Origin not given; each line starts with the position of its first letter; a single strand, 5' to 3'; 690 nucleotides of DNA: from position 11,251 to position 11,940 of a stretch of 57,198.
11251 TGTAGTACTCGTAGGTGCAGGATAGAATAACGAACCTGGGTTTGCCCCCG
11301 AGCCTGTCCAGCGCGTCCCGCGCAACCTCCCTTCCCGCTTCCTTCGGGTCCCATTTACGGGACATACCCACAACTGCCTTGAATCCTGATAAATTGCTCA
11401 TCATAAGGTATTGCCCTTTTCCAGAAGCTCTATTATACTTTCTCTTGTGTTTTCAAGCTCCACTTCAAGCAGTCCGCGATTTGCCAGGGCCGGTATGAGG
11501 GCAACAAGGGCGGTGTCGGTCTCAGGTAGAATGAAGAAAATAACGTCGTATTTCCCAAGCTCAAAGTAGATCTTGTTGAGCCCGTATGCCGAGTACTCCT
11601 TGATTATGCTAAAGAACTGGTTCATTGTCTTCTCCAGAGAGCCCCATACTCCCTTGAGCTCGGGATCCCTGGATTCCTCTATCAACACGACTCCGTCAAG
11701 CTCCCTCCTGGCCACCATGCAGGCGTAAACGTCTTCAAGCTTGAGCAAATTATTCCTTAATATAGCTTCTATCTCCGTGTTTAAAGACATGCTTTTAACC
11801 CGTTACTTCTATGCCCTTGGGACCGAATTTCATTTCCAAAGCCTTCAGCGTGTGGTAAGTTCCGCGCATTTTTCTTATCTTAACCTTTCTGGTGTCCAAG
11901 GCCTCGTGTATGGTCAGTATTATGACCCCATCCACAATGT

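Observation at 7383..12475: Candidate undescribed signalling module: KaiC-like ATPase, roadblock-like protein and three FIST sensors in one operon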

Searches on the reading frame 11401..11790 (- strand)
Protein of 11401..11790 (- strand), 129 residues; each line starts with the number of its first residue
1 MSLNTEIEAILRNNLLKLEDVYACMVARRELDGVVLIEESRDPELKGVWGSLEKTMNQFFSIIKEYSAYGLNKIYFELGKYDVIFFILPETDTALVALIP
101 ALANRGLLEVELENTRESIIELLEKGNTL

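Call 3: search_protein_families(library=pfam, proteins=[window:11401-11790:-], max_evalue=0.01)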
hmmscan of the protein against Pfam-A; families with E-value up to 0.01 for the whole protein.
window:11401-11790:- (129 aa): 0 families

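Call 4: search_protein_families(library=ncbifam, proteins=[window:11401-11790:-], max_evalue=0.01)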
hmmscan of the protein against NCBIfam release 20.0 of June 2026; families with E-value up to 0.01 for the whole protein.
window:11401-11790:- (129 aa): 0 families

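Call 8: find_homologous_proteins(query=window:11401-11790:-, max_evalue=0.001)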
Query window:11401-11790:- (129 aa): 107 proteins with E <= 0.001 among 153 candidates.
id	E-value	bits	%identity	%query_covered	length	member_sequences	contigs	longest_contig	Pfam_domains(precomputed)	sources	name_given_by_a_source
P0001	1.6e-75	269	100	100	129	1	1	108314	-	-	-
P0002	1.9e-62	227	86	100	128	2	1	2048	-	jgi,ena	-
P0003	4.6e-62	226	83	100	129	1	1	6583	-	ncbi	-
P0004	1.4e-61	224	82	100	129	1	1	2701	-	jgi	-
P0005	1.9e-61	224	82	100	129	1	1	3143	-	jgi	-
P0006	3.0e-61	223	84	99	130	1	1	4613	-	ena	-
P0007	1.9e-59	217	83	100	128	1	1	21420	-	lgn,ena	-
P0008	4.7e-59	216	80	100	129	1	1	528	-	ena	-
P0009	6.5e-59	215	80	100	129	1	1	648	-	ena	-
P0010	2.4e-58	214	80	97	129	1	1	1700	-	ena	-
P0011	3.7e-58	213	80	97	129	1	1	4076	-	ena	-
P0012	1.1e-57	211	78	100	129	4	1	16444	-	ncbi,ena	-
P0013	1.2e-57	211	78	97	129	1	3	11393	-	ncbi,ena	-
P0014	5.4e-54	200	77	97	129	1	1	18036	-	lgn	-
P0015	6.3e-49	183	69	95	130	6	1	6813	-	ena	-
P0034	8.5e-42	160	61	97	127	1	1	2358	PF27410.1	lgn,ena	-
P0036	1.7e-41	159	59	97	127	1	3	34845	PF27410.1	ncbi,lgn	-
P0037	1.8e-41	159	62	91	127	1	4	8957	PF27410.1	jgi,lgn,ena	-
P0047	5.7e-41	158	62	91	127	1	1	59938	-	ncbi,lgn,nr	ncbi:MAG: hypothetical protein JW724_04810 [Candidatus Altiarchaeota archaeon]|nr:hypothetical prote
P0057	3.8e-39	152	60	95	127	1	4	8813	PF27410.1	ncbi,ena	-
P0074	8.2e-37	144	53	97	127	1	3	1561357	-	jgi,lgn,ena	-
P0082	1.4e-35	140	58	91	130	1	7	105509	-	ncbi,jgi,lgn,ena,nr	ncbi:MAG: hypothetical protein DRO90_02000 [Candidatus Altiarchaeales archaeon]|nr:MAG: hypothetical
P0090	1.6e-31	127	53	86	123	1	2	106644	-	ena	-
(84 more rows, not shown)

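Call 10: find_encoding_contigs(protein=P0074, flank=10000, max_places=2)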
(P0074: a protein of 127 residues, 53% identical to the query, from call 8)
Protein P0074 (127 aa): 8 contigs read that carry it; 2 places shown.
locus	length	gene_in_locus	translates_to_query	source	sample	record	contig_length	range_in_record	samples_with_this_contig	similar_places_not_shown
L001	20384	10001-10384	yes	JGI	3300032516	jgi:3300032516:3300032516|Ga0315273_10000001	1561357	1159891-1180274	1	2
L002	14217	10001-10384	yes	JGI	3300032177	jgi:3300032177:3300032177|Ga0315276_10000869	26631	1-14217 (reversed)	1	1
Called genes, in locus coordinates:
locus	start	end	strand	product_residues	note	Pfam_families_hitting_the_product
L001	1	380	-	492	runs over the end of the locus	PF00682:HMGL-like, PF22617:HCS_D2, PF08502:LeuA_dimer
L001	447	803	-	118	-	PF01201:Ribosomal_S8e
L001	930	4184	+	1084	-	-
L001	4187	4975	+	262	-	-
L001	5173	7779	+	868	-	-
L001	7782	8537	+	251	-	-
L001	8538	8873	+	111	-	-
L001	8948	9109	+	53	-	-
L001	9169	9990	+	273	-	PF03796:DnaB_C (weak), PF06745:ATPase, PF07088:GvpD_P-loop (faint)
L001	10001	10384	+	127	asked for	-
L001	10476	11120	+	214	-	-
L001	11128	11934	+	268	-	-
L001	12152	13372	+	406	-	PF00890:FAD_binding_2 (weak), PF01266:DAO (weak), PF01494:FAD_binding_3, PF01946:Thi4 (weak), PF03486:HI0933_like (weak), PF07992:Pyr_redox_2 (weak), PF12831:FAD_oxidored, PF22578:GGR_cat (weak), +3 more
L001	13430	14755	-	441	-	PF08495:FIST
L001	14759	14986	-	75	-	PF12838:Fer4_7 (faint), PF12837:Fer4_6 (faint), PF13187:Fer4_9 (weak), PF00037:Fer4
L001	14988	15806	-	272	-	PF12797:Fer4_2 (faint), PF00037:Fer4 (faint), PF13187:Fer4_9 (faint), PF13237:Fer4_10 (faint), PF14697:Fer4_21 (weak)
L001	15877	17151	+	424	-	PF00890:FAD_binding_2 (weak), PF01266:DAO (weak), PF01593:Amino_oxidase, PF03486:HI0933_like (weak), PF13450:NAD_binding_8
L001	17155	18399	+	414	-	PF01266:DAO (weak), PF01494:FAD_binding_3, PF07992:Pyr_redox_2 (faint), PF12831:FAD_oxidored, PF13450:NAD_binding_8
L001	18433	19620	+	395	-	PF08495:FIST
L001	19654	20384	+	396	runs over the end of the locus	PF08495:FIST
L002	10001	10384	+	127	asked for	-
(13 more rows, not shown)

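Call 11: find_encoding_contigs(protein=P0082, flank=10000, max_places=2)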
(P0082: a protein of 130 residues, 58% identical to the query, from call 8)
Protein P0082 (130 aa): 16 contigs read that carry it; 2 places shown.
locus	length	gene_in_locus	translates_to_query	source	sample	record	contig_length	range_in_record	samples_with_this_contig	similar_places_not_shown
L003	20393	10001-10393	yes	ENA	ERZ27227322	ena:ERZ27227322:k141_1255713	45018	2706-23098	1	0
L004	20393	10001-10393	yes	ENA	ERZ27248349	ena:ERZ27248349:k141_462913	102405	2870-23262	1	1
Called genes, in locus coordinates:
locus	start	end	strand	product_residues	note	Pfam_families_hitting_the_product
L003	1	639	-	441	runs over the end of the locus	PF13173:AAA_14, PF13635:DUF4143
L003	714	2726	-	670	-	PF01751:Toprim, PF01131:Topoisom_bac, PF01396:Zn_ribbon_Top1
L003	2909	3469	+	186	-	PF13238:AAA_18, PF13207:AAA_17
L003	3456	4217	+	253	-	PF00149:Metallophos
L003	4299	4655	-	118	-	PF01920:Prefoldin_2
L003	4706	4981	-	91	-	PF09341:Pcc1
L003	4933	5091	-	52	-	-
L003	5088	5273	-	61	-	PF01780:Ribosomal_L37ae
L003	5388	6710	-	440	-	PF01336:tRNA_anti-codon, PF00152:tRNA-synt_2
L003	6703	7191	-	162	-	PF01251:Ribosomal_S7e (faint), PF13184:KH_NusA_1st (weak), PF07650:KH_2 (weak), PF00013:KH_1 (weak)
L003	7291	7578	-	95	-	PF01918:Alba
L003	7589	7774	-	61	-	PF25160:LdpA_Fe-S-bd (weak), PF00037:Fer4, PF12797:Fer4_2, PF12837:Fer4_6, PF13237:Fer4_10, PF14697:Fer4_21, PF12838:Fer4_7, PF13187:Fer4_9, +7 more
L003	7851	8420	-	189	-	PF04919:DUF655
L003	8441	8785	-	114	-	PF03874:RNA_pol_Rpb4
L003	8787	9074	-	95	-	PF01157:Ribosomal_L21e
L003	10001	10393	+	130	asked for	-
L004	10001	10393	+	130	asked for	-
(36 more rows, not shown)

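Call 12: find_encoding_contigs(protein=P0047, flank=10000, max_places=1)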
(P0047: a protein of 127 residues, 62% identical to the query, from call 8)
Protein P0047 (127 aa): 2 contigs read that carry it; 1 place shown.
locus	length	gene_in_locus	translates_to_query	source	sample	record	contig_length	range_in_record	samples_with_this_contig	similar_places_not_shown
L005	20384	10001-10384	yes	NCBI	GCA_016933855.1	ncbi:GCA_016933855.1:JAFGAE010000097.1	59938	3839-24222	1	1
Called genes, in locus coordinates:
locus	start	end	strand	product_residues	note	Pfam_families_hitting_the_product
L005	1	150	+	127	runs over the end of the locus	PF09946:DUF2178 (weak)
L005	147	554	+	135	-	PF09946:DUF2178 (weak)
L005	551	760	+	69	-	PF12844:HTH_19, PF13560:HTH_31, PF01381:HTH_3, PF13443:HTH_26 (weak)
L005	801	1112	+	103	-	PF01909:NTP_transf_2, PF18765:Polbeta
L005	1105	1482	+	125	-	PF05168:HEPN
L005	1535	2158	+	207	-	PF13620:CarboxypepD_reg (weak)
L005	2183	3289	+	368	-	PF21088:MS_channel_1st, PF00924:MS_channel_2nd, PF21082:MS_channel_3rd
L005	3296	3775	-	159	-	PF19620:DUF6125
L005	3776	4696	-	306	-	-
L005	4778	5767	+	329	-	PF13367:PrsW-protease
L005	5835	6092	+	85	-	PF10967:DUF2769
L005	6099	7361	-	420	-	PF09861:Lar_N, PF21113:LarA_C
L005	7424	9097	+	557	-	PF00999:Na_H_Exchanger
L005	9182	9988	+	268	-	PF06745:ATPase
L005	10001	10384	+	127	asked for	-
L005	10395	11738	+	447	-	PF08495:FIST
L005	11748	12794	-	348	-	PF01266:DAO (faint), PF01494:FAD_binding_3 (faint)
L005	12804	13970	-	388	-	PF00890:FAD_binding_2 (weak), PF01266:DAO (faint), PF01494:FAD_binding_3 (faint), PF03486:HI0933_like (faint), PF12831:FAD_oxidored (weak), PF13450:NAD_binding_8 (faint)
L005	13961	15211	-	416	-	PF00890:FAD_binding_2 (weak), PF01266:DAO (weak), PF01494:FAD_binding_3 (weak), PF01946:Thi4 (faint), PF12831:FAD_oxidored, PF13450:NAD_binding_8 (weak), PF01494:FAD_binding_3 (weak), PF22578:GGR_cat, +1 more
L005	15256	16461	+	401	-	PF07690:MFS_1, PF05977:MFS_3 (weak)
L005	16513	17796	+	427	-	PF07690:MFS_1, PF12832:MFS_1_like, PF05977:MFS_3, PF07690:MFS_1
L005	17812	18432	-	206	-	-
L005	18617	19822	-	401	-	-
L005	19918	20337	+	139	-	PF01934:HepT-like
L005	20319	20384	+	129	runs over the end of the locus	PF01909:NTP_transf_2 (weak), PF18765:Polbeta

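Call 13: find_encoding_contigs(protein=P0090, flank=10000, max_places=1)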
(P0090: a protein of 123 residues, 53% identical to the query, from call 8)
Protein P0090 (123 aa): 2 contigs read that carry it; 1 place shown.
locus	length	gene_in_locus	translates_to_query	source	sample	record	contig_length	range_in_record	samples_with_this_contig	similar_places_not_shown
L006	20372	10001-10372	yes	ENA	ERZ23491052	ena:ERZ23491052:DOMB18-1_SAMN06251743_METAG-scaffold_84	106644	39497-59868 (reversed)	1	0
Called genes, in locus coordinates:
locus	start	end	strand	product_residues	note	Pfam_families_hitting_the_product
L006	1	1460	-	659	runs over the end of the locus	-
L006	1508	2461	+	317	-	PF10110:GPDPase_memb (weak)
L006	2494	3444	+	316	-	PF01699:Na_Ca_ex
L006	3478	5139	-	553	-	PF00920:ILVD_EDD_N, PF24877:ILV_EDD_C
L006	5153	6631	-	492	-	PF00682:HMGL-like, PF22617:HCS_D2, PF08502:LeuA_dimer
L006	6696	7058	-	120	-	PF01201:Ribosomal_S8e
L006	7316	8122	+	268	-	PF06745:ATPase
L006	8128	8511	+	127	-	-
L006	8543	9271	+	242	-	-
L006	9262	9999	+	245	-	PF06745:ATPase, PF13481:AAA_25 (weak), PF07088:GvpD_P-loop (faint), PF06745:ATPase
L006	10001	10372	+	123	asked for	-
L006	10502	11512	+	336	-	PF00465:Fe-ADH, PF13685:Fe-ADH_2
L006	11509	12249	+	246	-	PF01180:DHO_dh (faint), PF01884:PcrB, PF00977:His_biosynth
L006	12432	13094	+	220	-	PF01866:Diphthamide_syn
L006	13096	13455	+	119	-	-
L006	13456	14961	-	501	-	PF18490:tRNA_bind_4, PF00587:tRNA-synt_2b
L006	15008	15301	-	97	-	PF04242:DUF424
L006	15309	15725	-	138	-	PF01873:eIF-5_eIF-2B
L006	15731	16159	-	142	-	-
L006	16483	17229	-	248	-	PF04414:tRNA_deacylase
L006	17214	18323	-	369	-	PF22025:ThiI_fer, PF02926:THUMP, PF02568:ThiI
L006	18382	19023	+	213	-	PF04893:Yip1 (weak)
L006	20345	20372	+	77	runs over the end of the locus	-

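Call 16: search_solved_structures(query=A1, max_evalue=10, show_alignments=2)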
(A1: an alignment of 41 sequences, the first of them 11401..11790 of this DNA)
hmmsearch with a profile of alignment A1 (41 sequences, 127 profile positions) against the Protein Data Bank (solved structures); distinct sequences matched with E-value up to 10: 5.
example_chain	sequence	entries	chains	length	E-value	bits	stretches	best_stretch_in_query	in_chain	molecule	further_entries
4rer_G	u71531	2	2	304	0.97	13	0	56-85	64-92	5'-AMP-activated protein kinase subunit gamma-1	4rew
7jhg_G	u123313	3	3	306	0.99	13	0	56-85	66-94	5'-AMP-activated protein kinase subunit gamma-1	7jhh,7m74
7jij_G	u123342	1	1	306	0.99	13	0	56-85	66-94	5'-AMP-activated protein kinase subunit gamma-1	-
4cfe_E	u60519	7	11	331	1.2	12.7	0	56-85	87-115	5'-AMP-ACTIVATED PROTEIN KINASE SUBUNIT GAMMA-1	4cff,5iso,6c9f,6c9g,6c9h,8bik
4zhx_E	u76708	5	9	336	1.2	12.7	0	56-85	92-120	5'-AMP-activated protein kinase subunit gamma-1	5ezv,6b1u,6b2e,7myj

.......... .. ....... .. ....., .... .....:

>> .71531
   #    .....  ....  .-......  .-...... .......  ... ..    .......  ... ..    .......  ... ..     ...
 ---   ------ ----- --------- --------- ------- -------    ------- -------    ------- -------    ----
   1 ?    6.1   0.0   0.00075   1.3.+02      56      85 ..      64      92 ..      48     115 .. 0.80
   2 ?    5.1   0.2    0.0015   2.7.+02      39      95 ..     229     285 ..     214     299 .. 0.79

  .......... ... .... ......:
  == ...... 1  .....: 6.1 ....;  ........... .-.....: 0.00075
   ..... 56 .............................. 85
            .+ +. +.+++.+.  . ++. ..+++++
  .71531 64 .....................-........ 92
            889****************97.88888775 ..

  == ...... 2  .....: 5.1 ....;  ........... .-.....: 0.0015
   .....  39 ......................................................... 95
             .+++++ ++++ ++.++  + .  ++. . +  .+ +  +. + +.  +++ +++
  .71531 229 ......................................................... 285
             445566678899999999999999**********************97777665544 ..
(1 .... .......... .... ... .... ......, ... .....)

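Call 25: predict_structure(alignment_id=A1)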
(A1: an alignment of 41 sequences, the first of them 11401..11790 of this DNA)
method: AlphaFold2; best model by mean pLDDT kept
length: 129 residues; sequences in the alignment: 41
mean_pLDDT: 87.7   pTM: 0.84
mean pLDDT of the five models: 87.7, 86.6, 86.5, 86.3, 86.1
residues with pLDDT >= 90: 74; 70-90: 47; 50-70: 7; < 50: 1
segments of 3 or more residues with pLDDT < 50: none
pLDDT, mean of each block of 10 residues (from residue 1): 89 93 88 76 81 90 90 92 91 91 88 95 76
secondary structure, 60 per line:
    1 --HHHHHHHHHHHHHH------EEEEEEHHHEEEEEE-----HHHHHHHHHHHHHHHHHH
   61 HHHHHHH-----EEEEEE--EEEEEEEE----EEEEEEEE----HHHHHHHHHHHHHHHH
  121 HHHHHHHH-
elements in order: H3-16 E23-28 E32-37 H43-67 E73-78 E81-88 E93-100 H105-128

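Call 27: search_protein_representatives(alignment_id=A1)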
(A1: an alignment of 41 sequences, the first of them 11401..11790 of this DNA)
Query: 41 sequences, 127 profile positions. Proteins with E-value up to 0.001 (for the whole library): 79; up to 1e-10: 58; up to 1e-30: 7. The best 79 are listed.
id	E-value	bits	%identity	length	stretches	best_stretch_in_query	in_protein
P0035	1.0e-52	194.0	-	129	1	1-125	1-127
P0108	2.0e-45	170.4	-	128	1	4-126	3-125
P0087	4.3e-38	146.7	-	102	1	26-126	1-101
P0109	1.4e-36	141.8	-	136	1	4-126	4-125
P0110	3.2e-33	130.9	-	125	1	3-126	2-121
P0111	9.0e-32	126.3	-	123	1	4-123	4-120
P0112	3.5e-31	124.4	-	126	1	5-126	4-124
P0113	3.0e-30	121.4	-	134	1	5-105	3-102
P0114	3.6e-30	121.1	-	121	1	4-124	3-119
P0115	6.8e-30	120.2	-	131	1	5-126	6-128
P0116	2.9e-29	118.2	-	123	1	3-125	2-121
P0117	3.5e-28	114.7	-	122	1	3-123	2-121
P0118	6.9e-26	107.3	-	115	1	9-125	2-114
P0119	4.3e-24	101.5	-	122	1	9-124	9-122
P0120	6.8e-24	100.8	-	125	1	5-125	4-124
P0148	6.2e-16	75.1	-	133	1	4-123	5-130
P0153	2.3e-14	70.0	-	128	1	2-123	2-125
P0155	1.0e-12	64.7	-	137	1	2-125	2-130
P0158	2.0e-12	63.8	-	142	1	5-125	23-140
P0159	2.8e-12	63.3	-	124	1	6-124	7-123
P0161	9.6e-12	61.5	-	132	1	3-126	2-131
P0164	2.2e-10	57.1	-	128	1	3-108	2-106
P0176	1.9e-06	44.4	-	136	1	3-125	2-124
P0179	5.1e-06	43.0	-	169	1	40-126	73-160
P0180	1.1e-05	42.0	-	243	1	1-125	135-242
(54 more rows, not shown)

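Call 28: search_protein_families(library=pfam, proteins=[P0176, P0164, P0161, P0159, P0155, P0153, P0148, P0180, P0179, P0158], max_evalue=1)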
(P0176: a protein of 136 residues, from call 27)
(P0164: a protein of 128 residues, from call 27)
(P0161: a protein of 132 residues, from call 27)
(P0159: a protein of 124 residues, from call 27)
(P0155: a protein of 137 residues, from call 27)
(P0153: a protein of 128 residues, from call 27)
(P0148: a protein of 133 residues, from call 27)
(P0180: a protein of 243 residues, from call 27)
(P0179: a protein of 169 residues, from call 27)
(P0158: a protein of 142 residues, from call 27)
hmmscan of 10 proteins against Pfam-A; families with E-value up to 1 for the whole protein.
P0176 (136 aa): 0 families

P0164 (128 aa): 2 families
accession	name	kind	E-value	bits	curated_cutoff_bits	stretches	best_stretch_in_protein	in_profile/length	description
PF08923.16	MAPKK1_Int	-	0.058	13.7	25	1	6-100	2-94/119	Mitogen-activated protein kinase kinase 1 interacting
PF21503.2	Sas-6_helical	-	0.26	11.9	27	1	13-24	21-32/37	Centriolar protein SAS, helical domain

P0161 (132 aa): 0 families

P0159 (124 aa): 1 family
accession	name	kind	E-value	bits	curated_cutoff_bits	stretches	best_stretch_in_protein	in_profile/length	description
PF11880.13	DUF3400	-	0.21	11.6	25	1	71-81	10-20/45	Domain of unknown function (DUF3400)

P0155 (137 aa): 0 families

P0153 (128 aa): 1 family
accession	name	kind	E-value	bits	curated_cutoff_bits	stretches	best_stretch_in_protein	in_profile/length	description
PF01775.22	Ribosomal_L18A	-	0.14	12.9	22.9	1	9-23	32-46/59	Ribosomal proteins 50S-L18Ae/60S-L20/60S-L18A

P0148 (133 aa): 0 families

P0180 (243 aa): 7 families
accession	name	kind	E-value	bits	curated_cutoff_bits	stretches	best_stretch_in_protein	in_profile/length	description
PF23735.1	KIF9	-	0.0046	17.6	31.9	1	93-144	18-69/140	Kinesin-like protein KIF9 domain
PF15233.11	SYCE1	-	0.0063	17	27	1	82-139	57-114/152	Synaptonemal complex central element protein 1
PF24581.1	DUF7608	-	0.037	14.4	27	1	83-121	3-42/113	Domain of unknown function (DUF7608)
PF05266.19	DUF724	-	0.087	13.1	38.4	1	91-148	107-166/188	Protein of unknown function (DUF724)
PF01051.27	Rep3_N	-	0.17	12.7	22.4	1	66-126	15-76/141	Initiator Replication protein, WH1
PF23275.1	TPR_23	-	0.21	11.9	27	1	125-196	77-140/234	ESX-1 secretion-associated protein EspA-like, TPR repeats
PF10168.15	Nup88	-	0.25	9.6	24.4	1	65-143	589-667/702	Nuclear pore component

P0179 (169 aa): 7 families
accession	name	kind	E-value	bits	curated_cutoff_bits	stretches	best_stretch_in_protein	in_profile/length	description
PF01656.29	CbiA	-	0.0042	17.5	25.4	1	6-103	2-85/125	CobQ/CobB/MinD/ParA nucleotide binding domain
PF10609.15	ParA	-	0.0093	15.8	27.1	1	3-21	4-22/246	NUBPL iron-transfer P-loop NTPase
PF03193.22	RsgA_GTPase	-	0.017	15.4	30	1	2-23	105-126/174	RsgA GTPase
PF02374.21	ArsA_ATPase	-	0.044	13.4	24.3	1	3-19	1-17/305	Anion-transporting ATPase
PF00931.28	NB-ARC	-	0.099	12.3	23.5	1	4-20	19-35/248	NB-ARC domain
PF00005.33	ABC_tran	-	0.58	11.2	25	1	4-29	12-37/137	ABC transporter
PF01926.29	MMR_HSR1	-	0.69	10.5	21.9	0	6-26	2-22/113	50S ribosome-binding GTPase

P0158 (142 aa): 1 family
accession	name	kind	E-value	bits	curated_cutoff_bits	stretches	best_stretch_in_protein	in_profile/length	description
PF03259.23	Robl_LC7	-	0.12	12.5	23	1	28-109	4-85/91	Roadblock/LC7 domain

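Call 29: fold_search(model_id=the predicted structure, library=pdb)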
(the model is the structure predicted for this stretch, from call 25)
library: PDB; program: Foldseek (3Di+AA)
matches with E <= 10: 1428; with E <= 0.001: 60
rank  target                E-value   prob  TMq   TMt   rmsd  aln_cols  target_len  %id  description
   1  9jue_F                8.5e-06  1.00  0.69  0.74   3.7       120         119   17  Roadblock3 homodimer structure from Candidatus Prometheoarchaeum syntrophicum strain MK-D1 (released 2024-10-16)
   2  9jue_E                1.0e-05  1.00  0.68  0.73   3.8       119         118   17  Roadblock3 homodimer structure from Candidatus Prometheoarchaeum syntrophicum strain MK-D1 (released 2024-10-16)
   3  9jue_A                1.4e-05  1.00  0.68  0.72   3.9       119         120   17  Roadblock3 homodimer structure from Candidatus Prometheoarchaeum syntrophicum strain MK-D1 (released 2024-10-16)
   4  9jue_C                1.5e-05  1.00  0.72  0.77   3.6       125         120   15  Roadblock3 homodimer structure from Candidatus Prometheoarchaeum syntrophicum strain MK-D1 (released 2024-10-16)
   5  9jue_B                1.8e-05  1.00  0.71  0.76   3.6       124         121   16  Roadblock3 homodimer structure from Candidatus Prometheoarchaeum syntrophicum strain MK-D1 (released 2024-10-16)
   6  7yh1_A                3.2e-05  1.00  0.68  0.74   3.5       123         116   15  Roadblock from Candidatus Prometheoarchaeum syntrophicum strain MK-D1 (released 2023-07-19)
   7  5x6v_B                9.8e-05  1.00  0.65  0.67   5.4       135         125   12  Crystal structure of human heteroheptameric complex (released 2017-12-06)
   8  5y3a_G                9.8e-05  1.00  0.53  0.61   5.7       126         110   12  Crystal structure of Ragulator complex (p18 49-161) (released 2017-12-27)
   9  7f8m_B                1.2e-04  1.00  0.67  0.71   4.0       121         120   15  Roadblock from Thorarchaeota SMTZ1-45 (released 2022-07-13)
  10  7ct3                  1.4e-04  1.00  0.63  0.67   3.9       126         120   19  Crystal Structure of MglC from Myxococcus xanthus (released 2021-01-27)
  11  5y3a_B                1.6e-04  1.00  0.62  0.69   4.2       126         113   10  Crystal structure of Ragulator complex (p18 49-161) (released 2017-12-27)
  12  3t1r_A                2.2e-04  1.00  0.68  0.66   4.3       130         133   12  MglB with tetrameric arrangement (released 2011-08-31)
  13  6hjm_S                2.4e-04  1.00  0.71  0.72   3.7       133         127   12  Myxococcus xanthus MglB (released 2019-12-04)
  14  3t1r_D                2.4e-04  1.00  0.67  0.65   4.3       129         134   12  MglB with tetrameric arrangement (released 2011-08-31)
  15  3kye_A                2.5e-04  1.00  0.65  0.69   4.2       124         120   14  Crystal Structure of Roadblock/LC7 Domain from Streptomyces avermitilis (released 2009-12-22)
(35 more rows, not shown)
